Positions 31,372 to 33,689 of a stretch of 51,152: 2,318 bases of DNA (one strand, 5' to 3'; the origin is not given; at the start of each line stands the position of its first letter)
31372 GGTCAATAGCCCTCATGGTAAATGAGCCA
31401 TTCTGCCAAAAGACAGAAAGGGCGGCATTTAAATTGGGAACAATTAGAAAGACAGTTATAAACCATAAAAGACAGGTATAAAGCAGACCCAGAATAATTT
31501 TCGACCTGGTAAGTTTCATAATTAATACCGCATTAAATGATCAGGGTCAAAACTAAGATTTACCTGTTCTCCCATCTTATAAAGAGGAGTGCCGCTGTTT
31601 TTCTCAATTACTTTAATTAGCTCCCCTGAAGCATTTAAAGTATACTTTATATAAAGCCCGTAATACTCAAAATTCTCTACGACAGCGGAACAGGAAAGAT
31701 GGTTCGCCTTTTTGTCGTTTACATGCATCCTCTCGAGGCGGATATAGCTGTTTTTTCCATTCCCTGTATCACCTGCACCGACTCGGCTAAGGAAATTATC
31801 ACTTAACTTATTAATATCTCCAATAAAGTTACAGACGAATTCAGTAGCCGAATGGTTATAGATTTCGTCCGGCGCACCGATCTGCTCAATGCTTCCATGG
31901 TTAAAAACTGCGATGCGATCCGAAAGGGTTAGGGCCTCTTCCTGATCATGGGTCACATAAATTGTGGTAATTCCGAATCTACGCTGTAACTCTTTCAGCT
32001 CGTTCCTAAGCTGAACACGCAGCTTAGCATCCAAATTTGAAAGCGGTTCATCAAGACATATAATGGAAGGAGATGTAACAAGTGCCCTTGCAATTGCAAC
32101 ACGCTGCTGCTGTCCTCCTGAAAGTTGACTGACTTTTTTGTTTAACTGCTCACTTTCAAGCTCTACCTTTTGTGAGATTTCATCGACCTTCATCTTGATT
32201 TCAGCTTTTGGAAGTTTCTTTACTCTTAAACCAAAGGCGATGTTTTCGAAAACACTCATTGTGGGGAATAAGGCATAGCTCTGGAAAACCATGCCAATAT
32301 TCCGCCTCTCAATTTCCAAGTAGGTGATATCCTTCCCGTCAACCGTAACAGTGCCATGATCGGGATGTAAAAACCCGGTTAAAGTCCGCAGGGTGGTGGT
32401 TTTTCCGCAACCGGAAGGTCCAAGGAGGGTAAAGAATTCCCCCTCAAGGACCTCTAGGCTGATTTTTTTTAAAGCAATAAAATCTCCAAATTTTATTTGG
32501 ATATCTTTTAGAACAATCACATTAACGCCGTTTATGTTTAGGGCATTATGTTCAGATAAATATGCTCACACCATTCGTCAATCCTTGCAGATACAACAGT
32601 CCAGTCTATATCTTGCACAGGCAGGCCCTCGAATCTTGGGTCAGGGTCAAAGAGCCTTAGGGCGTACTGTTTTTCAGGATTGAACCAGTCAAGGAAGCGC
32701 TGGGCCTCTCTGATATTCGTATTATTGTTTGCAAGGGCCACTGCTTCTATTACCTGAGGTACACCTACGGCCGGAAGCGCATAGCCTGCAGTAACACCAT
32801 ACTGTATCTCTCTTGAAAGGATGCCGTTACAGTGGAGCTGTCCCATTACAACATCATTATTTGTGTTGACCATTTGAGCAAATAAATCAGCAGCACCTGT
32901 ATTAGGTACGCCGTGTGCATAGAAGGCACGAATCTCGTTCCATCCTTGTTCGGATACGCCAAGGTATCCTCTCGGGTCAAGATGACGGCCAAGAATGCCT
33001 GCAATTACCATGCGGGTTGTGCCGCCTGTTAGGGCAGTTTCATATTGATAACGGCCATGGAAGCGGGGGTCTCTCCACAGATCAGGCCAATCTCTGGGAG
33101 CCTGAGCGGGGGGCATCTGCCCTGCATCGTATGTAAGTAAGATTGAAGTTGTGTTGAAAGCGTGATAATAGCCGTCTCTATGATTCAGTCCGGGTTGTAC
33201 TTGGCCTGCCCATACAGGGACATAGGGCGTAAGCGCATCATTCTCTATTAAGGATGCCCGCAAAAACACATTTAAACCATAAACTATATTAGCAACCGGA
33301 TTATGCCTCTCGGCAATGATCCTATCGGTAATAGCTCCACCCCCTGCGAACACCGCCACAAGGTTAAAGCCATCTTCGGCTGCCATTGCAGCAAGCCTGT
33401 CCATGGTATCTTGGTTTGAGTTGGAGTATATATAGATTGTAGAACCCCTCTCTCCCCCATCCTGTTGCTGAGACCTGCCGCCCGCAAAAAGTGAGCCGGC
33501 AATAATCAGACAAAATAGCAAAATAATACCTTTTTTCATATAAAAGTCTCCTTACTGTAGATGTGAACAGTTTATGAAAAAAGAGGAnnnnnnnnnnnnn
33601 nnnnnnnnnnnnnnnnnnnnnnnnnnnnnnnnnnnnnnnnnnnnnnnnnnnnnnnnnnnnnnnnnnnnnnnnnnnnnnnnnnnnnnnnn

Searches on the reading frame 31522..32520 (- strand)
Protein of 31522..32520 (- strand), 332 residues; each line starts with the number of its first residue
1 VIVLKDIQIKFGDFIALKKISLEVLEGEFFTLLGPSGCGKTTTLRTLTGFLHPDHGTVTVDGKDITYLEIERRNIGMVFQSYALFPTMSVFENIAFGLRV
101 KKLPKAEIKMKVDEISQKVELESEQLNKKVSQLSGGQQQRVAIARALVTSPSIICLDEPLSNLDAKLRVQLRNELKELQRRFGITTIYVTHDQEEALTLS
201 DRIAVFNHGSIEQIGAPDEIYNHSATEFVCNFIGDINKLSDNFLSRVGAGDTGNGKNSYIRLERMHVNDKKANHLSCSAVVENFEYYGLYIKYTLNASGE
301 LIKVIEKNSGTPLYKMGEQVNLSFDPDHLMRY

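Call 38: search_protein_families(library=pfam, proteins=[window:31522-32520:-], max_evalue=0.00001)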
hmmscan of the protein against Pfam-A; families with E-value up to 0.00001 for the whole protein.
window:31522-32520:- (332 aa): 3 families
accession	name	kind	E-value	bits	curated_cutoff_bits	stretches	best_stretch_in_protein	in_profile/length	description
PF00005.33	ABC_tran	-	7.3e-39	134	25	1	17-160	1-136/137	ABC transporter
PF08402.16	TOBE_2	-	3.3e-08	34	21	1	260-330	3-74/76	TOBE domain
PF13304.12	AAA_21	-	1.7e-06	28.8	27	0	131-193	236-300/304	AAA domain, putative AbiEii toxin, Type IV TA system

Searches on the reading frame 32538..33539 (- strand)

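Call 38: search_protein_families(library=pfam, proteins=[window:32538-33539:-], max_evalue=0.00001)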
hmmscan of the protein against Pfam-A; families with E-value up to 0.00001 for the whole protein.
window:32538-33539:- (333 aa): 1 family
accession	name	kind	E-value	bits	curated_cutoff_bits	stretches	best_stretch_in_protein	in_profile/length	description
PF13343.11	SBP_bac_6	-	6.9e-08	32.7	24.6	1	80-184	1-115/245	Bacterial extracellular solute-binding protein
